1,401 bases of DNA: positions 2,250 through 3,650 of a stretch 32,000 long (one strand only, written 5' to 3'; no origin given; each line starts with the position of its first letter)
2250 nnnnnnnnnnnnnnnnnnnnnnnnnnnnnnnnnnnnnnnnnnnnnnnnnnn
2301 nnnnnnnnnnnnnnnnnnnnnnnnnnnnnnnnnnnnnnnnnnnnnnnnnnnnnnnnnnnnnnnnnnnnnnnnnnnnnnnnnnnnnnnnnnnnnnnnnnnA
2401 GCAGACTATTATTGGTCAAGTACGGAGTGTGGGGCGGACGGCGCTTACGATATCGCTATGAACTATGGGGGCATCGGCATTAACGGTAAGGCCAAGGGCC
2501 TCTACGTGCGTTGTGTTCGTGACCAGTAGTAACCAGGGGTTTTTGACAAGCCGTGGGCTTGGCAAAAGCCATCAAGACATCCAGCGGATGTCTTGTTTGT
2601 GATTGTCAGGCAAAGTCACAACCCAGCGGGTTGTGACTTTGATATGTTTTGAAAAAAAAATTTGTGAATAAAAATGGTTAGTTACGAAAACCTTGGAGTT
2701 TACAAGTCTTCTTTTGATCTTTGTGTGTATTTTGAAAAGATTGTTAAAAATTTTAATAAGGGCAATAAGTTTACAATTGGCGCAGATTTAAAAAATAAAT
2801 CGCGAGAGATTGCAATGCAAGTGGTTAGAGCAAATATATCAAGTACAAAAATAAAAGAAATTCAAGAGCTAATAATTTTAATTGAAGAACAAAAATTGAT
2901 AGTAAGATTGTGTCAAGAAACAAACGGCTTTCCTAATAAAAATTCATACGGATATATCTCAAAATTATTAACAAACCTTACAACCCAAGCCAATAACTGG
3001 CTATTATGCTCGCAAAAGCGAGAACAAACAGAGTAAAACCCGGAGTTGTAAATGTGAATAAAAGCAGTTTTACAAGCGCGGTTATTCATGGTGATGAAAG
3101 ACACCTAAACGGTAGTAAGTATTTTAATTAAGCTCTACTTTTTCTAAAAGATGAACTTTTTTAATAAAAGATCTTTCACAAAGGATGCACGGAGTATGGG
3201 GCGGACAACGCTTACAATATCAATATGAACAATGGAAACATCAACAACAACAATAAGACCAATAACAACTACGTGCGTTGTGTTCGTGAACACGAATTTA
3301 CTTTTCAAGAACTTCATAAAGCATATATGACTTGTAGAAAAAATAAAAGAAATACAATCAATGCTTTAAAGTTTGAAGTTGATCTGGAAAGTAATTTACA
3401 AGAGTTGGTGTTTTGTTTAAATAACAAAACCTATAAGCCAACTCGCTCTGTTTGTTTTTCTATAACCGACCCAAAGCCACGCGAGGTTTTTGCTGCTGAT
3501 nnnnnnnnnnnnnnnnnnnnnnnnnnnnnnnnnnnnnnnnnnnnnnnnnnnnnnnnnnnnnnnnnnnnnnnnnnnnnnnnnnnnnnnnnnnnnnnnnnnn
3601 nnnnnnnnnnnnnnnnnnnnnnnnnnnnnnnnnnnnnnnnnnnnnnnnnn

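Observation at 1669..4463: Complete diversity-generating retroelement (target-avd-TR-RT) in an AT-rich, DPANN-like archaeal genome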

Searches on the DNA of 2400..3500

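Call 90: search_rna_families(source=window, start=2400, end=3500, threshold=evalue, max_evalue=1)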
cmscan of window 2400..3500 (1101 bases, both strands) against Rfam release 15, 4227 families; matches with E-value up to 1: 1.
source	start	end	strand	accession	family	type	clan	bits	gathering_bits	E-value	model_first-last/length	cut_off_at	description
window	2600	2655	+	RF04186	mir-278_2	Gene; miRNA;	-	18.8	70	0.71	1-79/79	no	mir-278_2 microRNA precursor family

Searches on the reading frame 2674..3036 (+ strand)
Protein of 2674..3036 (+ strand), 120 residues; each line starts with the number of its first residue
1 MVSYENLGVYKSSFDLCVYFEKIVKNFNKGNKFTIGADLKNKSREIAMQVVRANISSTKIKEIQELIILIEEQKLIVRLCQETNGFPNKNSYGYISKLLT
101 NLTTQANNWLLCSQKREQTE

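Call 4: search_protein_families(library=pfam, proteins=[window:2674-3036:+], max_evalue=0.01)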
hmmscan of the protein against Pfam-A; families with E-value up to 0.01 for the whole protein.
window:2674-3036:+ (120 aa): 2 families
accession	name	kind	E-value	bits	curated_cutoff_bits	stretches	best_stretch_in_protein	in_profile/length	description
PF22296.2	bAvd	-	1.3e-07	32.5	40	1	15-110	9-104/107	bAvd-like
PF05635.17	23S_rRNA_IVP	-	0.0056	17.3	33.8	0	5-67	1-63/106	23S rRNA-intervening sequence protein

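Call 10: search_solved_structures(query=window:2674-3036:+, max_evalue=10, show_alignments=2)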
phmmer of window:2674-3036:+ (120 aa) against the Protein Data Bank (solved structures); distinct sequences matched with E-value up to 10: 0.

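Call 32: search_protein_families(library=ncbifam, proteins=[window:2674-3036:+], max_evalue=0.1)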
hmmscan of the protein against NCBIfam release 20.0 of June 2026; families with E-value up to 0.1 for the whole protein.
window:2674-3036:+ (120 aa): 4 families
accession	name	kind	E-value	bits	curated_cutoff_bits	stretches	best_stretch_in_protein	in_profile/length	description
NF033474.1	DivGenRetAVD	equivalog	7e-08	32.7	80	1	14-109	8-102/104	diversity-generating retroelement protein Avd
TIGR01446.1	DnaD_dom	domain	0.0084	16.3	24.95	1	55-101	13-59/73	DnaD domain protein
NF008911.0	PRK12275.1-2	subfamily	0.0097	16.4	137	0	1-52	1-52/118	hypothetical protein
TIGR04568.1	arch_SelU_Nterm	equivalog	0.012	15.4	200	1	29-82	131-183/215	selenouridine synthase SelU-like subunit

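Call 33: find_homologous_proteins(query=window:2674-3036:+, max_evalue=0.001)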
Query window:2674-3036:+ (120 aa): 21 proteins with E <= 0.001 among 25 candidates.
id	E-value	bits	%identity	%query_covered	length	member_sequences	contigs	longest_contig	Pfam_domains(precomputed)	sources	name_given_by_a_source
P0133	3.4e-71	254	100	100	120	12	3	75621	PF22296.3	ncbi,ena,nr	ncbi:MAG TPA: four helix bundle protein [archaeon]|nr:four helix bundle protein [archaeon]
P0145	3.4e-62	225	86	100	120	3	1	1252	PF22296.3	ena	-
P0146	9.3e-62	224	88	100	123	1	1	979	PF22296.3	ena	-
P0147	5.0e-61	221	86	100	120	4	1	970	PF22296.3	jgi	jgi:hypothetical protein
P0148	7.5e-61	221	84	100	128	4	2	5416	PF22296.3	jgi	jgi:hypothetical protein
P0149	1.7e-60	220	85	100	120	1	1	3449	PF22296.3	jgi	jgi:hypothetical protein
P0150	1.1e-59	217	85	100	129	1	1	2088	PF22296.3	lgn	-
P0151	2.9e-58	212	83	100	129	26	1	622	PF22296.3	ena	-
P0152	9.9e-56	204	84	94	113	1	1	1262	PF22296.3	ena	-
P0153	9.5e-55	201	83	94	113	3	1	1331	PF22296.3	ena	-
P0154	1.5e-49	184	71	100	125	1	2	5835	PF22296.3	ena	-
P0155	9.9e-48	178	71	100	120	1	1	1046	PF22296.3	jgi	jgi:hypothetical protein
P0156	1.4e-47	178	70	100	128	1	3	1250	PF22296.3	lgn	-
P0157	1.7e-46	175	68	100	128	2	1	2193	PF22296.3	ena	-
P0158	3.6e-45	170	68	100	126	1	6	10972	PF22296.3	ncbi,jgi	jgi:hypothetical protein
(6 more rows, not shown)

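Call 41: predict_structure(alignment_id=A1)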
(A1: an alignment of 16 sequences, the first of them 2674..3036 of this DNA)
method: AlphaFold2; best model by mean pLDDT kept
length: 120 residues; sequences in the alignment: 16
mean_pLDDT: 91.5   pTM: 0.85
mean pLDDT of the five models: 91.5, 90.7, 89.6, 86.7, 76.8
residues with pLDDT >= 90: 91; 70-90: 24; 50-70: 5; < 50: 0
segments of 3 or more residues with pLDDT < 50: none
pLDDT, mean of each block of 10 residues (from residue 1): 80 95 91 92 97 92 98 97 88 94 96 79
secondary structure, 60 per line:
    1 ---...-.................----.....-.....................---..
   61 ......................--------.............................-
elements in order: H8-24 H29-33 H35-55 H59-82 H91-119

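Call 46: fold_search(model_id=the predicted structure, library=pdb)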
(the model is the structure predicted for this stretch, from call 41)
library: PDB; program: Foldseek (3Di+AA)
matches with E <= 10: 486; with E <= 0.001: 3
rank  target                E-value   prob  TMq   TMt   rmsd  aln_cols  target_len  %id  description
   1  2gsc_B                9.4e-04  1.00  0.84  0.86   1.3       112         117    9  Crystal Structure of the Conserved Hypothetical Cytosolic Protein Xcc0516 from Xanthomonas campestris (released 2006-10-03)
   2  2gsc_E                9.4e-04  1.00  0.83  0.88   1.4       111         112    9  Crystal Structure of the Conserved Hypothetical Cytosolic Protein Xcc0516 from Xanthomonas campestris (released 2006-10-03)
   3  2gsc_D                9.9e-04  1.00  0.85  0.88   1.3       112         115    9  Crystal Structure of the Conserved Hypothetical Cytosolic Protein Xcc0516 from Xanthomonas campestris (released 2006-10-03)
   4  2gsc_C                1.1e-03  1.00  0.84  0.92   1.3       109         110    9  Crystal Structure of the Conserved Hypothetical Cytosolic Protein Xcc0516 from Xanthomonas campestris (released 2006-10-03)
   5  2gsc_A                2.1e-03  1.00  0.86  0.91   1.3       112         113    9  Crystal Structure of the Conserved Hypothetical Cytosolic Protein Xcc0516 from Xanthomonas campestris (released 2006-10-03)
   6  2rld_B                5.7e-03  1.00  0.76  0.81   2.5       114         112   14  CRYSTAL STRUCTURE OF A PROTEIN WITH UNKNOWN FUNCTION FROM S23 RIBOSOMAL PROTEIN FAMILY (BT_0352) FROM BACTEROIDES THET (released 2007-10-30)
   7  2rld_E                7.6e-03  1.00  0.74  0.81   2.0       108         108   14  CRYSTAL STRUCTURE OF A PROTEIN WITH UNKNOWN FUNCTION FROM S23 RIBOSOMAL PROTEIN FAMILY (BT_0352) FROM BACTEROIDES THET (released 2007-10-30)
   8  2rld_A                1.3e-02  1.00  0.75  0.78   2.1       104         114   15  CRYSTAL STRUCTURE OF A PROTEIN WITH UNKNOWN FUNCTION FROM S23 RIBOSOMAL PROTEIN FAMILY (BT_0352) FROM BACTEROIDES THET (released 2007-10-30)
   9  2rld_C                1.4e-02  1.00  0.73  0.75   1.9       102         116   15  CRYSTAL STRUCTURE OF A PROTEIN WITH UNKNOWN FUNCTION FROM S23 RIBOSOMAL PROTEIN FAMILY (BT_0352) FROM BACTEROIDES THET (released 2007-10-30)
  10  2rld_D                3.3e-02  1.00  0.73  0.81   2.0       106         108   14  CRYSTAL STRUCTURE OF A PROTEIN WITH UNKNOWN FUNCTION FROM S23 RIBOSOMAL PROTEIN FAMILY (BT_0352) FROM BACTEROIDES THET (released 2007-10-30)
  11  8ub7_C                2.4e-01  1.00  0.74  0.79   2.1       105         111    7  Diversity-generating retroelement (DGR) ribonucleoprotein reverse transcriptase - Active state (N-occupied) (released 2024-10-23)
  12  8rf9                  2.7e-01  0.99  0.63  0.04   3.0       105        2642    8  CgsiGP1 sample in nanodisc (released 2024-03-20)
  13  8ub7_E                2.8e-01  1.00  0.77  0.83   1.8       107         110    6  Diversity-generating retroelement (DGR) ribonucleoprotein reverse transcriptase - Active state (N-occupied) (released 2024-10-23)
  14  8rfe_A                2.8e-01  0.98  0.62  0.03   3.4       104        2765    8  CgsiGP2 sample in nanodisc (released 2024-03-20)
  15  4dwl_C                3.0e-01  1.00  0.79  0.86   1.8       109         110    6  Avd molecule from Bordetella bacteriophage DGR (released 2013-02-27)
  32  4dwl_E                8.3e-01  0.98  0.77  0.83   2.1       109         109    7  Avd molecule from Bordetella bacteriophage DGR (released 2013-02-27)
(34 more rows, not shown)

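Call 94: search_protein_families(library=padloc, proteins=[window:2674-3036:+], max_evalue=0.001)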
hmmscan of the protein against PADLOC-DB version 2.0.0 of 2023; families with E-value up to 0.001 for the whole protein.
window:2674-3036:+ (120 aa): 1 family
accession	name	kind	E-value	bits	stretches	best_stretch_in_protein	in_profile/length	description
PDLC02683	DndH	-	0.00061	15.7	1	20-108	15-100/1389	DndH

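Call 95: search_protein_families(library=phrogs, proteins=[window:2674-3036:+], max_evalue=0.001)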
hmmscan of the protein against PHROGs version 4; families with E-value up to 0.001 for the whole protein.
window:2674-3036:+ (120 aa): 1 family
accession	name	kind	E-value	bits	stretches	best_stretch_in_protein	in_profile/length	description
phrog_3206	-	DNA, RNA and nucleotide metabolism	3.5e-12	47.1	1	2-113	11-124/154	Avd protein of DGR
